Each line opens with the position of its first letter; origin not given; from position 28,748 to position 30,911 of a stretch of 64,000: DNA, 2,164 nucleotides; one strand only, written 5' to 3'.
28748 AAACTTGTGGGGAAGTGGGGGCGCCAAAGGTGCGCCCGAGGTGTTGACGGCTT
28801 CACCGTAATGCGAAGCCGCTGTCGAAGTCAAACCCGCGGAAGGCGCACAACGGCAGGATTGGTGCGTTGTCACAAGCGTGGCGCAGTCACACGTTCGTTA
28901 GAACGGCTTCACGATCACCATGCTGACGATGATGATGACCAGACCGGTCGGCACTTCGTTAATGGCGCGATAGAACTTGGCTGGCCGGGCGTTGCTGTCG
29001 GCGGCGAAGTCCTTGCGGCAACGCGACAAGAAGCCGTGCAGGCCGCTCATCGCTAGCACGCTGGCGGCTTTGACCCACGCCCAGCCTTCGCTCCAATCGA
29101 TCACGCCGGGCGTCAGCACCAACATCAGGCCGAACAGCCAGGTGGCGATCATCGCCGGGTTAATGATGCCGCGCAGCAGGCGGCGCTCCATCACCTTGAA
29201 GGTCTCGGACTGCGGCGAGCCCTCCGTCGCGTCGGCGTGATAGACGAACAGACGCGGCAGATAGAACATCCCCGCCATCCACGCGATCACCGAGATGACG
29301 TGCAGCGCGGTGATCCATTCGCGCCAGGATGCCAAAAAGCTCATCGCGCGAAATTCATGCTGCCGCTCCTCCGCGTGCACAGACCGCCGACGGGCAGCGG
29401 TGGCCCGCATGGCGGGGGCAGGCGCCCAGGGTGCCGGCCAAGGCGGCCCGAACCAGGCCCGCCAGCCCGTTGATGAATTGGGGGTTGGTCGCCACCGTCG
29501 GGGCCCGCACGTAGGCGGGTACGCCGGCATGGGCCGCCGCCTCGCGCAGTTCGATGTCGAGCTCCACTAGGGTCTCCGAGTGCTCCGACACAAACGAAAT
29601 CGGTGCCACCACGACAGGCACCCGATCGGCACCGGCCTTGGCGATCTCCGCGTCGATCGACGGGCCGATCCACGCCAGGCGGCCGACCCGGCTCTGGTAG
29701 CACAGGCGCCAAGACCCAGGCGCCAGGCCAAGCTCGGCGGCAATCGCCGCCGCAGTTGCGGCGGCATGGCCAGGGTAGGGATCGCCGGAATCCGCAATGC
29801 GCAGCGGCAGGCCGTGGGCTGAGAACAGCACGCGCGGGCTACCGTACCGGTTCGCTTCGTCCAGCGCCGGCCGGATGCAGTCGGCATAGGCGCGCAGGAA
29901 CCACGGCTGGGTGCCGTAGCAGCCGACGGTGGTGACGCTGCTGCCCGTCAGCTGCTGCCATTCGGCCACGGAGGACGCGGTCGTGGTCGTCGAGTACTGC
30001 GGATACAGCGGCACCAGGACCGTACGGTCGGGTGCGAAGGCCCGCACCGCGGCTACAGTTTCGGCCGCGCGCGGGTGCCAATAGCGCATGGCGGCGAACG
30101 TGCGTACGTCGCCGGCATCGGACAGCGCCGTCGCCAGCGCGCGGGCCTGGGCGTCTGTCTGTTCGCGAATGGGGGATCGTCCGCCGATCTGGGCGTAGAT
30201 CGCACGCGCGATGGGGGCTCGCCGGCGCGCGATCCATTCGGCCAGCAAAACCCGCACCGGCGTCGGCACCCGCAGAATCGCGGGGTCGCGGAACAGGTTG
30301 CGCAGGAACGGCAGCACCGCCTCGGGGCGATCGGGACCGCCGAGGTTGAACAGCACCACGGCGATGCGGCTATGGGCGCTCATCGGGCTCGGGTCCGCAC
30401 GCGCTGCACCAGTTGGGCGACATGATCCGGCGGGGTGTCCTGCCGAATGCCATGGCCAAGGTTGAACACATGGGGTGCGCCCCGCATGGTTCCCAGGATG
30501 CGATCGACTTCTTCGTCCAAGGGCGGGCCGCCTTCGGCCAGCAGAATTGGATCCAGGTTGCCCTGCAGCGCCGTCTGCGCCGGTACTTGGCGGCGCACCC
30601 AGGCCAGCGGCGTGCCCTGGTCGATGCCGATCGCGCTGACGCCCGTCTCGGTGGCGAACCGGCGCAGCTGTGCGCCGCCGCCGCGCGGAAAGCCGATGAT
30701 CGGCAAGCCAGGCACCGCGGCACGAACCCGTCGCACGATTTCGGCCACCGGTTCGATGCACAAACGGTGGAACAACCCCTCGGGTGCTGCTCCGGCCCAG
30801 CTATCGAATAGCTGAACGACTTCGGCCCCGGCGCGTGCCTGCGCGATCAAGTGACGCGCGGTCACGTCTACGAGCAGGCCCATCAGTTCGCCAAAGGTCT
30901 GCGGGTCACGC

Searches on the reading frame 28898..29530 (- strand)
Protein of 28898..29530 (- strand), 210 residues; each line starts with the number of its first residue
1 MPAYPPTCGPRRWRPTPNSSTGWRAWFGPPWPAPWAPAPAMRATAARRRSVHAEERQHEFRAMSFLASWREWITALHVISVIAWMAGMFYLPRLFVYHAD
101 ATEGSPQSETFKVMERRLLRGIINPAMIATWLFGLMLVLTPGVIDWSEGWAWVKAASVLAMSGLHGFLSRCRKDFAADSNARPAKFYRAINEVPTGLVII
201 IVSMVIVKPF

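Call 6: search_protein_families(library=ncbifam, proteins=[window:28898-29530:-])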
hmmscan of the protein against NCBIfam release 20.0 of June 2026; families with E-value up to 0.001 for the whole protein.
window:28898-29530:- (210 aa): 1 family
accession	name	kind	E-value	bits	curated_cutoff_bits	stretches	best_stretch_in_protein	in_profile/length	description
TIGR00701.1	TIGR00701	equivalog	7.2e-45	152.6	138.05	1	72-210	4-141/142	protoporphyrinogen oxidase HemJ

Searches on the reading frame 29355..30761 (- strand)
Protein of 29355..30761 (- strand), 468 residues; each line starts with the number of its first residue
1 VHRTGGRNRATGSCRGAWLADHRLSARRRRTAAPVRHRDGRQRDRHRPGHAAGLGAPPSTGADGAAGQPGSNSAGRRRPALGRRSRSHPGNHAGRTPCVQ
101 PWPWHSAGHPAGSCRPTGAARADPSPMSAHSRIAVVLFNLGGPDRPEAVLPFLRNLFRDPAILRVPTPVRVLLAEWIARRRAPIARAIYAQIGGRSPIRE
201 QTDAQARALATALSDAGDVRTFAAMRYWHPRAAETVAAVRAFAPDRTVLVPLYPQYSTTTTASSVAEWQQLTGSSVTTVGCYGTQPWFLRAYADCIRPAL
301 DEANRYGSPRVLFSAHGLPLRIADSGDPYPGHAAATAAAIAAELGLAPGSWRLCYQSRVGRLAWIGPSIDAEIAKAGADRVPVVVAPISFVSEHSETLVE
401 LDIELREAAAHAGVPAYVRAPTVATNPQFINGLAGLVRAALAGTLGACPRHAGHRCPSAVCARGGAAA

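Call 6: search_protein_families(library=ncbifam, proteins=[window:29355-30761:-])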
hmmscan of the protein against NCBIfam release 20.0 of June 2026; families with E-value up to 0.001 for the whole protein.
window:29355-30761:- (468 aa): 3 families
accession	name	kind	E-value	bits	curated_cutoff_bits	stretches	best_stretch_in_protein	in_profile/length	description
TIGR00109.1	hemH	equivalog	6e-73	246.1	124.6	1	130-440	3-320/322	ferrochelatase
NF000689.1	PRK00035.2-1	equivalog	3.1e-37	128.2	408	1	134-438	4-308/311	ferrochelatase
NF009095.0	PRK12435.1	subfamily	5e-23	81.7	455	1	188-439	45-305/311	ferrochelatase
